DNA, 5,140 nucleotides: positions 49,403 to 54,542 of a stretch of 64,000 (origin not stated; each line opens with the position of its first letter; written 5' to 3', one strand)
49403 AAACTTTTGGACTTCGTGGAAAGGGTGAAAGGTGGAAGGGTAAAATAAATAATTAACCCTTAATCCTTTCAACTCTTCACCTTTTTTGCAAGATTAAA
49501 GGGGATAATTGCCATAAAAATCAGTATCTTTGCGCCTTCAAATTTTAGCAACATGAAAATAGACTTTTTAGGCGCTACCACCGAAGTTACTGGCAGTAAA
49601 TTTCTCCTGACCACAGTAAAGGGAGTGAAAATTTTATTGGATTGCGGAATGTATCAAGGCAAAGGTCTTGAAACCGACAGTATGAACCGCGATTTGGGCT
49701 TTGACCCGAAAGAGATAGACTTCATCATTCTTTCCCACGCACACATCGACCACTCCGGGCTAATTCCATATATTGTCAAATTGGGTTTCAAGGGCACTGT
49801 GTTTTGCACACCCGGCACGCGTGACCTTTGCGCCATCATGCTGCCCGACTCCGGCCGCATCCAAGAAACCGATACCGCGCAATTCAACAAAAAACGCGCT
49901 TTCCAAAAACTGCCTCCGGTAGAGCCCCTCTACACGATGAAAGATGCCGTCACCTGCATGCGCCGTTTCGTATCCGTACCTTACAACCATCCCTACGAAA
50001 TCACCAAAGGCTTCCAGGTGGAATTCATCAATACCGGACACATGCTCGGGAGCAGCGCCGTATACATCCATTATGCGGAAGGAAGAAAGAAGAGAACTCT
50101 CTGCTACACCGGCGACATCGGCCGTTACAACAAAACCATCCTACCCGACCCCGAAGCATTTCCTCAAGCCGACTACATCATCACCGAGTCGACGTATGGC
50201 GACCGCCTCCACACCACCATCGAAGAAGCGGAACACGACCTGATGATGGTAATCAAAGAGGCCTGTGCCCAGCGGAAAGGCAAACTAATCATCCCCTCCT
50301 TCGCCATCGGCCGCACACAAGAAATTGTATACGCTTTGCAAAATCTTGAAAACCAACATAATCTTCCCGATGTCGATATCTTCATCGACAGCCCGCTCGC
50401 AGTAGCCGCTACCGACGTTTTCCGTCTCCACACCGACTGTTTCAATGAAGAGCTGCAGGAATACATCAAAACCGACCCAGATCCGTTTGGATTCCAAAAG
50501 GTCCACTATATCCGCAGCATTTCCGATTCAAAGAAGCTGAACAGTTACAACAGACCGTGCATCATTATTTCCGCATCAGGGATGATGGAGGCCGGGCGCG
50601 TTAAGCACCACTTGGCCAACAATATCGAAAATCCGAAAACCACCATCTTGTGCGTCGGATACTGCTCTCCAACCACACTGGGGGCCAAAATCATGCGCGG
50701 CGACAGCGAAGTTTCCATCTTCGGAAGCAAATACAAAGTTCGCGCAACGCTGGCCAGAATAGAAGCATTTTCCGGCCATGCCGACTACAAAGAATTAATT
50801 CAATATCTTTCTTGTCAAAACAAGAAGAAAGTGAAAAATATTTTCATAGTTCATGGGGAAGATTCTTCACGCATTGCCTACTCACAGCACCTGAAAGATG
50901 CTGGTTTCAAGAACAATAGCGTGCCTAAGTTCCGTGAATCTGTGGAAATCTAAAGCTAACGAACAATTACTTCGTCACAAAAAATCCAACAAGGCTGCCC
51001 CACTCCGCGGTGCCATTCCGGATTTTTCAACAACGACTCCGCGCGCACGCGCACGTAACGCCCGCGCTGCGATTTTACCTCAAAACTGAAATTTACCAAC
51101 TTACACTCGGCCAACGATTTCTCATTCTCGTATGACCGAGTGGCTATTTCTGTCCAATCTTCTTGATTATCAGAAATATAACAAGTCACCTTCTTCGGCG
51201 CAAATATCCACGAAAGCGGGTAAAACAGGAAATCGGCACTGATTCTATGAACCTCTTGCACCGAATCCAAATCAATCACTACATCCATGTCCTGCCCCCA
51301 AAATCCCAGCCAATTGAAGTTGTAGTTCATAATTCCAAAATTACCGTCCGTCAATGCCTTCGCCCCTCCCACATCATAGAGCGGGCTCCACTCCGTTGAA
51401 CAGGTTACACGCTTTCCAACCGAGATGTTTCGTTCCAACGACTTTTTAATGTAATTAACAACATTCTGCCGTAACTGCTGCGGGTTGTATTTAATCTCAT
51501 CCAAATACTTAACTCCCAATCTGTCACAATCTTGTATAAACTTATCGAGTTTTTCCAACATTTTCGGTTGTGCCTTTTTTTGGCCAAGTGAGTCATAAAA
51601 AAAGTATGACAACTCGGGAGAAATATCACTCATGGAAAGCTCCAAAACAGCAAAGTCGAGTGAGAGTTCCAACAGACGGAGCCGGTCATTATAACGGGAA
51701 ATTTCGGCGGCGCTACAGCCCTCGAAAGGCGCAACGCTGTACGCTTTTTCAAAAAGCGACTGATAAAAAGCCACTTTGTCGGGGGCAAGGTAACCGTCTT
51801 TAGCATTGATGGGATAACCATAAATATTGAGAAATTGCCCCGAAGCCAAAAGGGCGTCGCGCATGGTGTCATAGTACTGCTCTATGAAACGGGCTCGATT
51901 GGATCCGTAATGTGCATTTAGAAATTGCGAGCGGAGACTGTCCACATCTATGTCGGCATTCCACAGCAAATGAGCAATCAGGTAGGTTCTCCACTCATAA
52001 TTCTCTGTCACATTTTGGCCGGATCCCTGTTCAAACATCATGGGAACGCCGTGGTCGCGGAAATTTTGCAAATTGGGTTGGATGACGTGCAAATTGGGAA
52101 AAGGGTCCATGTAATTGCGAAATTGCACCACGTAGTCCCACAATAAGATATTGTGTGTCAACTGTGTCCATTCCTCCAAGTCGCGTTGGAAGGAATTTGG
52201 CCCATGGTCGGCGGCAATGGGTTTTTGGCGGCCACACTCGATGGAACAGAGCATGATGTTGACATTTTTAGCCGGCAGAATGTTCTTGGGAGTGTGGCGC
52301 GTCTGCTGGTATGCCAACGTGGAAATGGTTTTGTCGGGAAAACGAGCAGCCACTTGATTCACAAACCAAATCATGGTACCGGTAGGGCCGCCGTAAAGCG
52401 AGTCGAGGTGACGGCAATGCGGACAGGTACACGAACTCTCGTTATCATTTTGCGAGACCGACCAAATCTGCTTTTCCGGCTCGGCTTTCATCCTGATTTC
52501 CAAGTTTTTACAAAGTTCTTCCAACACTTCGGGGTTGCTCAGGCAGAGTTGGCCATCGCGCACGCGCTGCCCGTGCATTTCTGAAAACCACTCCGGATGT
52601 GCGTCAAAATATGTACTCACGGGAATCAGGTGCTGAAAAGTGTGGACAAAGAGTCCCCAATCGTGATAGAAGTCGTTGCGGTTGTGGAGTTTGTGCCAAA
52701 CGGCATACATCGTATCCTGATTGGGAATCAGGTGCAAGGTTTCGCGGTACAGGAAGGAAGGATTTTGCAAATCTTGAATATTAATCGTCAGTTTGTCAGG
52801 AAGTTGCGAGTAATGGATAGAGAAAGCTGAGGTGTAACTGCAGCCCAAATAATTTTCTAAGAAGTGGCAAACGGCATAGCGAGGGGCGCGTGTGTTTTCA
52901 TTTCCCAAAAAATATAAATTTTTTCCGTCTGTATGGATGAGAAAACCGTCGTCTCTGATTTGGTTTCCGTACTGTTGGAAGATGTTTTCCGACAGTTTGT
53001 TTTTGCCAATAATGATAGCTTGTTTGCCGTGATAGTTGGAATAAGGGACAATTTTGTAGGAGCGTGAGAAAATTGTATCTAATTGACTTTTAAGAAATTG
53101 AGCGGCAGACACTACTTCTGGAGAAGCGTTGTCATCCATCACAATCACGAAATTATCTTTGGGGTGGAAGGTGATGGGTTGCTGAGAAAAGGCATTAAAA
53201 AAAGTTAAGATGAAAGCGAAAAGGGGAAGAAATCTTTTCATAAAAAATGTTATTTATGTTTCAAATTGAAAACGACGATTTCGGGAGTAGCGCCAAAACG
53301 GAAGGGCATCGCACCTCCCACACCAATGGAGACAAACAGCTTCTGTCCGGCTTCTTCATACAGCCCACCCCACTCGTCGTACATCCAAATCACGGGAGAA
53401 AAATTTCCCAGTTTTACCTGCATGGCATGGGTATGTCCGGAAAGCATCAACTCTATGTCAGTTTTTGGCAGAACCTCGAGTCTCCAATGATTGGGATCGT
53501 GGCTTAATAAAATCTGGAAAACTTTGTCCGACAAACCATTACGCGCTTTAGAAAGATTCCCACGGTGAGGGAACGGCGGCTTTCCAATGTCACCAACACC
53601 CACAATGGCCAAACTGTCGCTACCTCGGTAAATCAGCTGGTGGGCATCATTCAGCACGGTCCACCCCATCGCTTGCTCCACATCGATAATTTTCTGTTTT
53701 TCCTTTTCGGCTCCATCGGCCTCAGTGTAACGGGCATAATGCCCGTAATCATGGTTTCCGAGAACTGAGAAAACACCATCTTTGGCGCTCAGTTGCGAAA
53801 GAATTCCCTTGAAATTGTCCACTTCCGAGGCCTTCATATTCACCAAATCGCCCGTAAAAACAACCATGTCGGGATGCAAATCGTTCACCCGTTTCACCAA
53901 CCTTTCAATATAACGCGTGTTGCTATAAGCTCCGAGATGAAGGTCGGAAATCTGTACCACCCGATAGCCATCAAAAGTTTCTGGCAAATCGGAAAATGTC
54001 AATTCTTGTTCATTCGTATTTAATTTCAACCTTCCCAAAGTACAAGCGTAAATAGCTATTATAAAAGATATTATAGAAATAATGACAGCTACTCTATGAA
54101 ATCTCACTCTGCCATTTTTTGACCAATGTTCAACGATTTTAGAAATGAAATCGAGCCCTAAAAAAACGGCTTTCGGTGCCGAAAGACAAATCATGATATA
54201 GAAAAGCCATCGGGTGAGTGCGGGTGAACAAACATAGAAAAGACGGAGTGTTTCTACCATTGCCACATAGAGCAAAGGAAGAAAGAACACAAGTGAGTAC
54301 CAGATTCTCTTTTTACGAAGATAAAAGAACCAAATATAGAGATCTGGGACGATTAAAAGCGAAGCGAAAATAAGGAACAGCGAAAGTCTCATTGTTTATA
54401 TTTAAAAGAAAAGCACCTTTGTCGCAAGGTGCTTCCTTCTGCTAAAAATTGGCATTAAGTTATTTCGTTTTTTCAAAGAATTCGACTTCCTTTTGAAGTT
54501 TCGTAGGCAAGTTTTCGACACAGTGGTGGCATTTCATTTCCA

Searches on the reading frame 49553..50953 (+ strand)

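Call 56: search_protein_families(library=pfam, max_evalue=0.00001, proteins=[window:49553-50953:+])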
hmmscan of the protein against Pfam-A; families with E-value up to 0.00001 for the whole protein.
window:49553-50953:+ (466 aa): 5 families
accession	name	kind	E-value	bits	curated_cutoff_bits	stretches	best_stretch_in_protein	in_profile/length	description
PF10996.14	Beta-Casp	-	8.3e-38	130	27.7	1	255-380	1-120/120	Beta-Casp domain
PF07521.17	RMMBL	-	2.1e-14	53.7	21.6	1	394-454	2-60/63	Zn-dependent metallo-hydrolase RNA specificity domain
PF00753.33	Lactamase_B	-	2.7e-12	47.5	22.7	1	23-207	14-162/196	Metallo-beta-lactamase superfamily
PF16661.11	Lactamase_B_6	-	1.2e-08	35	27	1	21-173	3-150/193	Metallo-beta-lactamase superfamily domain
PF12706.13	Lactamase_B_2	-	2.5e-08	34.2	27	1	27-237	3-183/200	Beta-lactamase superfamily domain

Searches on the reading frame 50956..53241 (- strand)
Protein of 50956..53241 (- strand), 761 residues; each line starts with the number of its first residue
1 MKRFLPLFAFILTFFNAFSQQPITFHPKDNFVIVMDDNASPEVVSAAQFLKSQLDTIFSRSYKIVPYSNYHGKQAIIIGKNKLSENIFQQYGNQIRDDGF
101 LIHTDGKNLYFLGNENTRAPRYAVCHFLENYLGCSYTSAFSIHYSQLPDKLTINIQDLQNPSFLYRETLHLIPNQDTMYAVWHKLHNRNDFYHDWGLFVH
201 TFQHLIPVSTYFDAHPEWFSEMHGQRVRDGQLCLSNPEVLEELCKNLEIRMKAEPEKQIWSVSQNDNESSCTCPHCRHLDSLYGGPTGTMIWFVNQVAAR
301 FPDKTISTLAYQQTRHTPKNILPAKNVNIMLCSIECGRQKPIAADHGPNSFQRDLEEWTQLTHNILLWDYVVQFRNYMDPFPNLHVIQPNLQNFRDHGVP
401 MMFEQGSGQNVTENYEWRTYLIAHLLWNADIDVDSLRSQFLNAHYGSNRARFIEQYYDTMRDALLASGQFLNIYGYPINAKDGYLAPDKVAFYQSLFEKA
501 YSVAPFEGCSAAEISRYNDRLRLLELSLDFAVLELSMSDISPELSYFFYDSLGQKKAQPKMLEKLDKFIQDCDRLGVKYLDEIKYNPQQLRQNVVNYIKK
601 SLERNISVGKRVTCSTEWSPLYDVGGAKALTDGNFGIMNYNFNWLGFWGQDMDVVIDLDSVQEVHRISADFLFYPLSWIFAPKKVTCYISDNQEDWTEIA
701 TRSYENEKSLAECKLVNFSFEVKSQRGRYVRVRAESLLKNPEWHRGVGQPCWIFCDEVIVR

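Call 56: search_protein_families(library=pfam, max_evalue=0.00001, proteins=[window:50956-53241:-])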
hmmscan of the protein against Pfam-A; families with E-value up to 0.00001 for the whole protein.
window:50956-53241:- (761 aa): 2 families
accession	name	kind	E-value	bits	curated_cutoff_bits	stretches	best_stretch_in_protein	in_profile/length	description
PF16126.11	DUF4838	-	3.9e-95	319.2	26.6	1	147-458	9-325/325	Domain of unknown function (DUF4838)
PF00754.31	F5_F8_type_C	-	1.4e-07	32.2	28.2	1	612-736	2-114/127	F5/8 type C domain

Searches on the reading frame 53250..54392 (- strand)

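Call 56: search_protein_families(library=pfam, max_evalue=0.00001, proteins=[window:53250-54392:-])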
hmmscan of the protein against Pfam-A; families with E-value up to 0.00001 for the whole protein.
window:53250-54392:- (380 aa): 2 families
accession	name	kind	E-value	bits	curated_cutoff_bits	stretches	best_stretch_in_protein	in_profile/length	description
PF00149.33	Metallophos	-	2.1e-15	58.1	21.5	1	144-323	2-190/191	Calcineurin-like phosphoesterase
PF12850.12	Metallophos_2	-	4.4e-08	33.7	27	1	144-326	2-121/154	Calcineurin-like phosphoesterase superfamily domain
